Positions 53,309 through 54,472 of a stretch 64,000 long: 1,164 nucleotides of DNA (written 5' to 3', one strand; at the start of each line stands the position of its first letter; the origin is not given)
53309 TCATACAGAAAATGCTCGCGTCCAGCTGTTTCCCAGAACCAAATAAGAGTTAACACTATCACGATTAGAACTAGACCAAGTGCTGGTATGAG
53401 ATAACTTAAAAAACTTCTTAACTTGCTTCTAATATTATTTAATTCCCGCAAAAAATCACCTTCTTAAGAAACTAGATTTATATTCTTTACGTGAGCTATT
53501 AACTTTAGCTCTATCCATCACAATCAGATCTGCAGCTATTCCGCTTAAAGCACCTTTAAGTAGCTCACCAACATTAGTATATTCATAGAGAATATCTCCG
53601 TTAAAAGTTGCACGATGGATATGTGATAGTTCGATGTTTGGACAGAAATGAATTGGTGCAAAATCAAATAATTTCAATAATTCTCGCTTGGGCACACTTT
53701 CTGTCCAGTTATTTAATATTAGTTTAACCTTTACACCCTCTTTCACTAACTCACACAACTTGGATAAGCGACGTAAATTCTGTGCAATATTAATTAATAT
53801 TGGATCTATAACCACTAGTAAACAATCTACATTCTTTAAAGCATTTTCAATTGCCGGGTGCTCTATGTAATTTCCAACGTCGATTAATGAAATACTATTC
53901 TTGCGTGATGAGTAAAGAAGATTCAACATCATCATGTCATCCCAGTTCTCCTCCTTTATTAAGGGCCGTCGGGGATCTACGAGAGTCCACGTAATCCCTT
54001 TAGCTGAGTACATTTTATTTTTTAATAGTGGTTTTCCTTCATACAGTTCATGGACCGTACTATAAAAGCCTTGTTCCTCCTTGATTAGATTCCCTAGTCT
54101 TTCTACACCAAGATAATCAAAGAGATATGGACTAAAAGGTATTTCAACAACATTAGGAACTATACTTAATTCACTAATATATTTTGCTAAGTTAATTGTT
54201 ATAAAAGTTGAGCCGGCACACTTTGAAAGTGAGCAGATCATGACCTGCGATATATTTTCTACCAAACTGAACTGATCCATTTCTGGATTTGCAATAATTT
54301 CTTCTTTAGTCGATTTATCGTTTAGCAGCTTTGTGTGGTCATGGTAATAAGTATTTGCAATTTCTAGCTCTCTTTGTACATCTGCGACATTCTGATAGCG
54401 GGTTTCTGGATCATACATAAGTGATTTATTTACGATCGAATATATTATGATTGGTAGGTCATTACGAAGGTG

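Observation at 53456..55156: Hanks kinase fused to a degenerate ParA/TadZ-like domain, with an atypical catalytic loop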

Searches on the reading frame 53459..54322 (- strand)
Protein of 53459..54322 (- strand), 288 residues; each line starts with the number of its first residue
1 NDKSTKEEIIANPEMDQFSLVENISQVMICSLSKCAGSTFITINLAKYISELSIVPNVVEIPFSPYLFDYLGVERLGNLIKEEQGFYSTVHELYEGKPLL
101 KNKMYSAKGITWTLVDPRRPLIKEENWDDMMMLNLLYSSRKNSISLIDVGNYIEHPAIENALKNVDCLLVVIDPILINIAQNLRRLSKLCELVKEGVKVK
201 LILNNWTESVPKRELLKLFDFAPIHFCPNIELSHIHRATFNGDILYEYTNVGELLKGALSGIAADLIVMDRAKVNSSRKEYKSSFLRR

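Call 7: search_solved_structures(query=window:53459-54322:-, max_evalue=10, show_alignments=2)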
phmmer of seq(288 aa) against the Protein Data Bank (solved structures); distinct sequences matched with E-value up to 10: 1.
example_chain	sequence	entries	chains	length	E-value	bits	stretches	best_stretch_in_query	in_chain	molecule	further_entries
4z8a_A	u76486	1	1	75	0.65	12.7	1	211-262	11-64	RIM-binding protein, isoform F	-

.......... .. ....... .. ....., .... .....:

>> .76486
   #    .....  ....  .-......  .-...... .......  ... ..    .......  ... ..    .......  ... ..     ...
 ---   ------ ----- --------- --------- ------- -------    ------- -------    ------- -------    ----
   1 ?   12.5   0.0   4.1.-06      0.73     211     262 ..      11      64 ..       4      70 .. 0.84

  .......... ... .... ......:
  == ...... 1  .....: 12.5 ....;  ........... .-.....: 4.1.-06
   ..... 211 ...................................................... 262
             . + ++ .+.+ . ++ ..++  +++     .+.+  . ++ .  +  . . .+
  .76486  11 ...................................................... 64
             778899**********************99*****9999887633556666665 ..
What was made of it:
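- Tried and rejected: Single-sequence phmmer of the C-terminal half against PDB gave only a spurious SH3-like hit (call 7).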

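Call 8: find_homologous_proteins(query=window:53459-54322:-, max_evalue=0.001)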
Query seq(288 aa): 1017 candidates shared short words with the query, none scored E <= 0.001.

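Call 16: search_protein_representatives(protein=window:53459-54319:-)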
Query: 287 residues. Proteins with E-value up to 0.001 (for the whole library): 207; up to 1e-10: 89; up to 1e-30: 19. The best 150 are listed.
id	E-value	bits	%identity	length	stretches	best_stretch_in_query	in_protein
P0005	1.1e-117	408.8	69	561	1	18-287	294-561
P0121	7.9e-45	169.9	37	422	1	25-260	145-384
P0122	1.1e-42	162.9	37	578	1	24-263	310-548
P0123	8.7e-42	159.9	39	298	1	26-266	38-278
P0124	2.5e-40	155.1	36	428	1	25-286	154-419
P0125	2.8e-40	154.9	38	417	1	26-263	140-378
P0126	4.1e-40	154.4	37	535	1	26-275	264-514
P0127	9.4e-40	153.2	34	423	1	25-263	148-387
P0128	1.8e-38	149.0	33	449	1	25-285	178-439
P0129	1.8e-37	145.7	33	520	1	5-278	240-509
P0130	3.7e-37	144.7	38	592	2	120-285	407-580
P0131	3.7e-36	141.4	35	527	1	16-281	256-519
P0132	4.3e-36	141.2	35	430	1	27-278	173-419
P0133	1.0e-35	140.0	32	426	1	18-272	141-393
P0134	2.7e-35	138.6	33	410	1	25-278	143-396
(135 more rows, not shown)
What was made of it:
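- Family: 207 representatives at E<=1e-3 (call 16).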

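Call 18: search_protein_families(library=pfam, alignment_id=A2, max_evalue=0.01)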
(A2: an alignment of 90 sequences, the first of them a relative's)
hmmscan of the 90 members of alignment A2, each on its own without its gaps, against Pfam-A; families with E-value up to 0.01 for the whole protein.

A. member 1, P0121 (422 aa): 0 families

B. families by the number of members that match (of 90 scanned): 17 families
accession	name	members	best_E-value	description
PF00069.31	Pkinase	13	2.2e-47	Protein kinase domain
PF07714.23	PK_Tyr_Ser-Thr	13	4.9e-31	Protein tyrosine and serine/threonine kinase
PF03109.22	ABC1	13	3.5e-07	ABC1 atypical kinase-like domain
PF01636.29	APH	10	1e-07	Phosphotransferase enzyme family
PF01656.29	CbiA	10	8.8e-05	CobQ/CobB/MinD/ParA nucleotide binding domain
PF17667.7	Pkinase_fungal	4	0.00028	Fungal protein kinase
PF12260.14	PIP49_C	3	0.0038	Protein-kinase domain of FAM69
PF06858.20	NOG1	2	2.2e-05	Nucleolar GTP-binding protein 1 (NOG1)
PF13614.12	AAA_31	2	0.00052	AAA domain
PF14531.12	Kinase-like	2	0.0065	Kinase-like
PF09895.14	DUF2122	1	0.0024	RecB-family nuclease (DUF2122)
PF04187.18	Cofac_haem_bdg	1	0.0036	Haem-binding uptake, Tiki superfamily, ChaN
PF07137.17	VDE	1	0.004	VDE lipocalin domain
PF24713.1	TOR1L1_C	1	0.0042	TORTIFOLIA1 C-terminal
PF03275.19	GLF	1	0.0077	UDP-galactopyranose mutase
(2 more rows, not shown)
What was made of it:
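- On ParA/MinD (deviant Walker A) superfamily: 10 of 90 relatives hit CbiA and 2 of 90 hit AAA_31 (call 18).
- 13 of 90 have Pkinase, 10 of 90 have CbiA and 2 of 90 have AAA_31 (call 18).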

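Call 19: search_solved_structures(query=A2, max_evalue=1, show_alignments=3)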
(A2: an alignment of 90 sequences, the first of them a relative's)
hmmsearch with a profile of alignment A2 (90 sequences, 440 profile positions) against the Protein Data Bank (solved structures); distinct sequences matched with E-value up to 1: 18.
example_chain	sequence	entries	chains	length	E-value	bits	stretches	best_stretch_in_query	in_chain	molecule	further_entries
3ea0_A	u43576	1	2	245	7e-05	25.4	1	176-375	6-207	ATPase, ParA family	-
3kje_A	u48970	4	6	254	0.0092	18.4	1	290-375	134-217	CO dehydrogenase/acetyl-CoA synthase complex, accessory protein CooC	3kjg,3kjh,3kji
9exq_D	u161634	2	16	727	0.029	16.8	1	172-226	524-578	Putative transmembrane protein Wzc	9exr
7ni2_A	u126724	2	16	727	0.029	16.8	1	172-226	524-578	Tyrosine-protein kinase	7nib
9i2q_D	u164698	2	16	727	0.029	16.8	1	172-226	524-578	Putative transmembrane protein Wzc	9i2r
9exo_H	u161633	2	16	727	0.029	16.8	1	172-226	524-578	Putative transmembrane protein Wzc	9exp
7nhr_A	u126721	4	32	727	0.029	16.8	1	172-226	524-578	Putative transmembrane protein Wzc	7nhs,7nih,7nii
9r62_I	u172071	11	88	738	0.033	16.6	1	170-226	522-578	Tyrosine-protein kinase wzc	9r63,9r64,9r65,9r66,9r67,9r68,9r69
3la6_A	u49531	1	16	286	0.051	16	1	170-226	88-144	Tyrosine-protein kinase wzc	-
3cio_A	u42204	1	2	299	0.094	15.1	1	170-213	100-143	Tyrosine-protein kinase etk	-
4v02_A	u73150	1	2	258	0.12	14.7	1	176-374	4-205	SITE-DETERMINING PROTEIN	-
8qam_B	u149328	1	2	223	0.21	13.9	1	29-123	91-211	Uracil-DNA glycosylase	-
2l69_A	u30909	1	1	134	0.26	13.6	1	7-95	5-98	Rossmann 2x3 fold protein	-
4rz3_A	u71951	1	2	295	0.3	13.4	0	291-355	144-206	Site-determining protein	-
9xgv_A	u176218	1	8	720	0.3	13.4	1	170-226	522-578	Tyrosine-protein kinase wzc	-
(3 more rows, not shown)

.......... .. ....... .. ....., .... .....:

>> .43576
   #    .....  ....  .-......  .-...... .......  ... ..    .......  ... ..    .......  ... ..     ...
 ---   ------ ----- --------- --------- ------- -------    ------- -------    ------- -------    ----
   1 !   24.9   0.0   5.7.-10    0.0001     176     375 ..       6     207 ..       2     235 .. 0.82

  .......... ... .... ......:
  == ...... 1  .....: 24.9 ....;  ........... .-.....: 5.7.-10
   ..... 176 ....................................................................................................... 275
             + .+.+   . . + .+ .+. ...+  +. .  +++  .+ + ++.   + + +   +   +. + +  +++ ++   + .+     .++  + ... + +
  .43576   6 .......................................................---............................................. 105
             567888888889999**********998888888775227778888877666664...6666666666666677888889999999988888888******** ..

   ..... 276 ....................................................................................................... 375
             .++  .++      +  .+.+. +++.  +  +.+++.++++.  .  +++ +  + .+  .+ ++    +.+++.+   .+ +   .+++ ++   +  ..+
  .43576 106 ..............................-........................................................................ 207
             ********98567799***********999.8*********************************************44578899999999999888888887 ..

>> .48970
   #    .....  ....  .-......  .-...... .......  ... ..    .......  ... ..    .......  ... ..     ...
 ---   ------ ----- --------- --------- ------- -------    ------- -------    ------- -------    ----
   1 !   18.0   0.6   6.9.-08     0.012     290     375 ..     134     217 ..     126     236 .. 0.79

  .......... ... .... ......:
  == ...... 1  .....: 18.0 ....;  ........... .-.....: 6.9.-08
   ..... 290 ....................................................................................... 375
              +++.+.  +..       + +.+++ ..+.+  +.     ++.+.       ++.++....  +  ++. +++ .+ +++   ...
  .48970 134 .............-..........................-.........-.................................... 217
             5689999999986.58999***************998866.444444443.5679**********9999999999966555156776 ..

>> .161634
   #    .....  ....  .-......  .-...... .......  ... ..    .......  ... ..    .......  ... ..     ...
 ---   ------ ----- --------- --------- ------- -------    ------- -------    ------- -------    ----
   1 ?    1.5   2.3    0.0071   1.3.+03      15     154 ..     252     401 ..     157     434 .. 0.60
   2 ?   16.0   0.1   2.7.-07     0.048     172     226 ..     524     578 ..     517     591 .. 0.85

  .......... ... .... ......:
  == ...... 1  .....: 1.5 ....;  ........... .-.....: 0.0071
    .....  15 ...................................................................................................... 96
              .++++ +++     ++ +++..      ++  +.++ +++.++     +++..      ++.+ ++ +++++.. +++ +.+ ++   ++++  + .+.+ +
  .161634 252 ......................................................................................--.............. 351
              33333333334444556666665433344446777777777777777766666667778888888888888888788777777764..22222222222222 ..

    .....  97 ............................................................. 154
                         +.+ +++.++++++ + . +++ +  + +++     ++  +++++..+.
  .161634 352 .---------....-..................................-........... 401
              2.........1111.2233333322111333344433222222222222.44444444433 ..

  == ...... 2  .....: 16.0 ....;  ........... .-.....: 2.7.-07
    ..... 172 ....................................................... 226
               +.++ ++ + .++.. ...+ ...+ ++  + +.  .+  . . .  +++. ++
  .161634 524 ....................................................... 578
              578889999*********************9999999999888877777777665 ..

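Call 30: predict_structure(alignment_id=A3)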
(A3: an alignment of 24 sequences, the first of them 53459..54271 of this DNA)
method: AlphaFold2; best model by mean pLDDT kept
length: 271 residues; sequences in the alignment: 24
mean_pLDDT: 85.3   pTM: 0.85
mean pLDDT of the five models: 85.3, 85.2, 84.8, 83.4, 75.5
residues with pLDDT >= 90: 174; 70-90: 58; 50-70: 16; < 50: 23
segments of 3 or more residues with pLDDT < 50: 1-4, 253-271
pLDDT, mean of each block of 10 residues (from residue 1): 62 95 96 93 89 78 59 91 80 90 90 93 85 94 93 96 95 95 96 90 95 93 92 95 92 42 39 37
secondary structure, 60 per line:
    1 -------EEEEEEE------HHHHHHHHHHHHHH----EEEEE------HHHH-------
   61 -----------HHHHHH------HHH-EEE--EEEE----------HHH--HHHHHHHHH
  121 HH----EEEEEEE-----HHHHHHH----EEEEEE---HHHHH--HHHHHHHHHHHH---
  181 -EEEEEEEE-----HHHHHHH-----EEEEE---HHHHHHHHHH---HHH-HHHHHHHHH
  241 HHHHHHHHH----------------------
elements in order: E8-14 H21-34 E39-43 H50-53 H72-77 E88-90 E93-96 H112-122 E127-133 H139-145 E150-155 H159-163 H166-177 E182-189 H195-201 E207-211 H215-224 H232-249
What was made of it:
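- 54251..54346 (-): Inter-domain linker, residues about 271-302; poorly conserved and variable in length. The first residues of the AF2 model have low pLDDT (call 30).
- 53525..54250 (-): TadZ-like atypical ParA/MinD-fold domain, residues about 303-544. AF2 pLDDT 85 and pTM 0.85 (call 30).
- On ParA/MinD (deviant Walker A) superfamily: AF2 pLDDT 85.3 (call 30).
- C-terminal fold: AF2 pLDDT 85.3 (call 30).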

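Call 32: find_encoding_contigs(protein=P0121, flank=10000, max_places=2)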
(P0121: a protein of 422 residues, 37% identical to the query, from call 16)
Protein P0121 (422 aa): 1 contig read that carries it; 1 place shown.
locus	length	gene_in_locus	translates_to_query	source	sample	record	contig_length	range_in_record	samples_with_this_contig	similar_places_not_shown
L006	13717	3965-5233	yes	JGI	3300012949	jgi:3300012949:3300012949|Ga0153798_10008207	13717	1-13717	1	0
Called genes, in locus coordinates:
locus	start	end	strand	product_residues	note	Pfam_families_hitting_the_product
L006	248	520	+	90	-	PF01047:MarR (weak)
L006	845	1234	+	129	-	-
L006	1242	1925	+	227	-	PF03432:Relaxase (weak)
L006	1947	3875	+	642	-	PF02534:T4SS-DNA_transf, PF10412:TrwB_AAD_bind, PF12696:TraG-D_C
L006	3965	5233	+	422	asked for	-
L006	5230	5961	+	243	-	PF08666:SAF (weak), PF13144:ChapFlgA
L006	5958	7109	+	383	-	-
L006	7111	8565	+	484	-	PF00437:T2SSE (weak)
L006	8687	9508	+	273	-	-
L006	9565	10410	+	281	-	-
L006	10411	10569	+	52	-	-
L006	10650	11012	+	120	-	-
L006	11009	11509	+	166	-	-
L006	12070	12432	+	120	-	PF05168:HEPN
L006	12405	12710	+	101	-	PF22600:MTPAP-like_central (weak), PF01909:NTP_transf_2, PF18765:Polbeta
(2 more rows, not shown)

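Call 33: fold_search(model_id=the predicted structure, library=pdb)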
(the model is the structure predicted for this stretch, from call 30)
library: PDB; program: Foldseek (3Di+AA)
matches with E <= 10: 1441; with E <= 0.001: 278
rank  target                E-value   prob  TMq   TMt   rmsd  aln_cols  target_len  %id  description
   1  3ea0_B                2.0e-10  1.00  0.68  0.75   3.6       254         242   21  Crystal Structure of ParA Family ATPase from Chlorobium tepidum TLS (released 2008-09-23)
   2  4rz2_B                2.3e-10  1.00  0.66  0.69   4.8       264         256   12  Crystal structure of the MinD-like ATPase FlhG (released 2015-03-04)
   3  4v02_A                1.4e-09  1.00  0.66  0.72   5.8       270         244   17  MinC:MinD cell division protein complex, Aquifex aeolicus (released 2015-01-14)
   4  1hyq                  1.6e-09  1.00  0.68  0.78   3.2       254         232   18  MIND BACTERIAL CELL DIVISION REGULATOR FROM A. FULGIDUS (released 2001-03-14)
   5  4v02_B                1.7e-09  1.00  0.64  0.71   6.0       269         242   16  MinC:MinD cell division protein complex, Aquifex aeolicus (released 2015-01-14)
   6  4rz2_A                2.6e-09  1.00  0.65  0.68   4.8       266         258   13  Crystal structure of the MinD-like ATPase FlhG (released 2015-03-04)
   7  1ion                  2.9e-09  1.00  0.66  0.73   4.9       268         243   18  THE SEPTUM SITE-DETERMINING PROTEIN MIND COMPLEXED WITH MG-ADP FROM PYROCOCCUS HORIKOSHII OT3 (released 2001-09-26)
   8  4v03_B                4.8e-09  1.00  0.64  0.72   4.4       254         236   16  MinD cell division protein, Aquifex aeolicus (released 2015-01-14)
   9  3ea0_A                5.1e-09  1.00  0.69  0.77   3.6       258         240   20  Crystal Structure of ParA Family ATPase from Chlorobium tepidum TLS (released 2008-09-23)
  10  2bek_A                6.5e-09  1.00  0.67  0.73   3.8       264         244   15  Structure of the bacterial chromosome segregation protein Soj (released 2005-01-12)
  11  5tvk_B                6.9e-09  1.00  0.61  0.68   5.4       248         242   13  Crystal Structure of putative plasmid partition protein (BB_S35) from Borrelia burgdorferi B31 bound to AMPPNP (released 2016-11-23)
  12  4v03_A                7.9e-09  1.00  0.63  0.71   6.0       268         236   16  MinD cell division protein, Aquifex aeolicus (released 2015-01-14)
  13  6riq_C                8.9e-09  1.00  0.70  0.74   3.4       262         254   12  MinCD filament from Pseudomonas aeruginosa (released 2019-06-19)
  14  2bek_B                9.5e-09  1.00  0.65  0.72   4.2       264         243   15  Structure of the bacterial chromosome segregation protein Soj (released 2005-01-12)
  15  1g3q                  1.6e-08  1.00  0.68  0.77   3.3       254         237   16  CRYSTAL STRUCTURE ANALYSIS OF PYROCOCCUS FURIOSUS CELL DIVISION ATPASE MIND (released 2001-04-21)
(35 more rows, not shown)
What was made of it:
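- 53525..54250 (-): Foldseek 3ea0 E=2e-10, then FlhG, MinD and Soj (call 33).
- On ParA/MinD (deviant Walker A) superfamily: Foldseek hits to 3ea0, FlhG, MinD, Soj and BcsQ with E from 2e-10 to 1e-7 and TM 0.6-0.78 (call 33).
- Closest known: MinD / FlhG / FleN. Same: Same fold (Foldseek E about 1e-9 to 1e-10; call 33).
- Checked: Its AF2 model (24 sequences, pLDDT 85.3, pTM 0.85; call 30) matches ParA/MinD structures: 3ea0 E=2e-10 with TM 0.68/0.75, then FlhG, MinD and Soj (call 33).
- Foldseek top hit 3ea0 at E=2e-10, then FlhG, MinD and Soj (call 33).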

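Call 48: search_solved_structures(query=A3, max_evalue=1, show_alignments=2)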
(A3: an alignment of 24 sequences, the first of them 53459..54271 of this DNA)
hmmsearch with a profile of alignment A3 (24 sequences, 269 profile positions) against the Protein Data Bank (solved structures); distinct sequences matched with E-value up to 1: 50.
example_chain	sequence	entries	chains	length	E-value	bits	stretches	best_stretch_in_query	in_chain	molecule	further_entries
3ea0_A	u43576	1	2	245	4.1e-06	29.3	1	14-229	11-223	ATPase, ParA family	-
3la6_A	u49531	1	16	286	0.00014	24.3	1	3-59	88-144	Tyrosine-protein kinase wzc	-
9r62_I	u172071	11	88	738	0.00067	22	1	3-59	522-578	Tyrosine-protein kinase wzc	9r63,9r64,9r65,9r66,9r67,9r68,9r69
9xgv_A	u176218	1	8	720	0.00068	22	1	3-59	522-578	Tyrosine-protein kinase wzc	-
5de3_A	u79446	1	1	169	0.0019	20.6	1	118-189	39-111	ADP-ribosylation factor-like protein 3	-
5di3_A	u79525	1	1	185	0.0022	20.3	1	118-189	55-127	ADP-ribosylation factor-like protein 3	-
1hyq_A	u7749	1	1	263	0.0028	20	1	9-212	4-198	CELL DIVISION INHIBITOR (MIND-1)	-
6z0p_A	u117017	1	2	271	0.0054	19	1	3-58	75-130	BceF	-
7ni2_A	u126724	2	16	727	0.01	18.2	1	4-62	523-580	Tyrosine-protein kinase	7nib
9i2q_D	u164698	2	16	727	0.01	18.2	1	4-62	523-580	Putative transmembrane protein Wzc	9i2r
9exq_D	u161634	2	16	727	0.01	18.1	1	4-62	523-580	Putative transmembrane protein Wzc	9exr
7nhr_A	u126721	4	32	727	0.01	18.1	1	4-62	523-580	Putative transmembrane protein Wzc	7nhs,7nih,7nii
9exo_H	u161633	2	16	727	0.01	18.1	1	4-62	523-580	Putative transmembrane protein Wzc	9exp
3kje_A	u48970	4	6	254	0.017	17.4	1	122-205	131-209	CO dehydrogenase/acetyl-CoA synthase complex, accessory protein CooC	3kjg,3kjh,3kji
3cio_A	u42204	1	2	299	0.032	16.5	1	3-60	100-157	Tyrosine-protein kinase etk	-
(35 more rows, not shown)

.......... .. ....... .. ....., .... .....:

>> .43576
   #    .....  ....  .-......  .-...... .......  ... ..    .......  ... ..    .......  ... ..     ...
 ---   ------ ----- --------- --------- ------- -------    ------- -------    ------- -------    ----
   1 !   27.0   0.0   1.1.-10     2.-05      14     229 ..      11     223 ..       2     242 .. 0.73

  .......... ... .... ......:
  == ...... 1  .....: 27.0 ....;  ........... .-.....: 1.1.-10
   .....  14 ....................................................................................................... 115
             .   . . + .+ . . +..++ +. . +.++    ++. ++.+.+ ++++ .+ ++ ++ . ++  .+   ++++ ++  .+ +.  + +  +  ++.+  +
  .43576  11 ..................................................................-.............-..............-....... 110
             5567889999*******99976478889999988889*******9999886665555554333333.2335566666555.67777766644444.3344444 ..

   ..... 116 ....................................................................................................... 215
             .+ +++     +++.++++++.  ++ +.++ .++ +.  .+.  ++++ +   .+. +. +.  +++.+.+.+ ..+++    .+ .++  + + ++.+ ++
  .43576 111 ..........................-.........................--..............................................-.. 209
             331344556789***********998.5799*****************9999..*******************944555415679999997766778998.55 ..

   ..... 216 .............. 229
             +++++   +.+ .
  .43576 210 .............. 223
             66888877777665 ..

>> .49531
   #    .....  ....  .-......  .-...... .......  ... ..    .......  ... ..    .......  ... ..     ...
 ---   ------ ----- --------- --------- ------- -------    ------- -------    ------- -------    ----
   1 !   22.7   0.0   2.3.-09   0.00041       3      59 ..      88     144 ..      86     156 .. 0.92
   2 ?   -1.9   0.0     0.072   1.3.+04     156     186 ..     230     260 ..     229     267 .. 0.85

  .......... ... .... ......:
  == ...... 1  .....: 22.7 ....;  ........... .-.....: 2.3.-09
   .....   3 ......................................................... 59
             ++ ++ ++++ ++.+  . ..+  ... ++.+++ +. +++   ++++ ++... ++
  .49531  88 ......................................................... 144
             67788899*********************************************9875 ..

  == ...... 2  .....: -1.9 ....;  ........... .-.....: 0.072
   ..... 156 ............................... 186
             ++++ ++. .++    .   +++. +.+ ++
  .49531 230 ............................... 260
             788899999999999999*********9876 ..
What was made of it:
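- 53525..54250 (-): Profile against PDB: 3ea0 E=4e-6 (call 48).
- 54203..54229 (-): P-loop-like motif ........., with Ser where the P-loop Lys would be. It aligns to KGGDGGS of 3ea0 and to SPSIG(K/M)TF of Wzc (calls 19, 48).
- On ParA/MinD (deviant Walker A) superfamily: The motif is SKCAGST, with Ser at the P-loop Lys position by alignment to Wzc and 3ea0 (calls 19, 48).
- Closest known: ParA-family ATPase from Chlorobium tepidum, PDB 3ea0. Same: It is the best match by both structure (E=2e-10, TM 0.68/0.75, 21% identity; call 33) and sequence profile (E=4e-6; call 48).
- Checked: A sequence profile of the domain hits 3ea0 at E=4e-6 over the whole domain (call 48).
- Profile against PDB: 3ea0 E=4e-6 across the domain (call 48). 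The P-loop region gives local profile matches to the Walker A of Wzc, Etk and CapB (E=1.4e-4 and weaker; calls 19, 48).
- Tried and rejected: Profiles were needed (calls 19, 48).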

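Call 51: find_homologous_proteins(query=A3, max_evalue=0.00001)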
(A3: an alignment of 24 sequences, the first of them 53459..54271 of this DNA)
Query A3 (24 sequences) (271 aa, profile of the alignment): 2 proteins with E <= 0.00001 among 8000 candidates.
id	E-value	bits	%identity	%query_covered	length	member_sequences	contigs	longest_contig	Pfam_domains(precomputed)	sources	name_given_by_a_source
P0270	1.1e-60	223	22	92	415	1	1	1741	PF07714.24,PF00069.32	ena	-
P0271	2.6e-47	179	28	97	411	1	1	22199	-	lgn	-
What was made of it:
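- Tried and rejected: Word-indexed homology search with the C-terminal half alone found nothing, and with its profile found only 2 hits (calls 8, 51).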
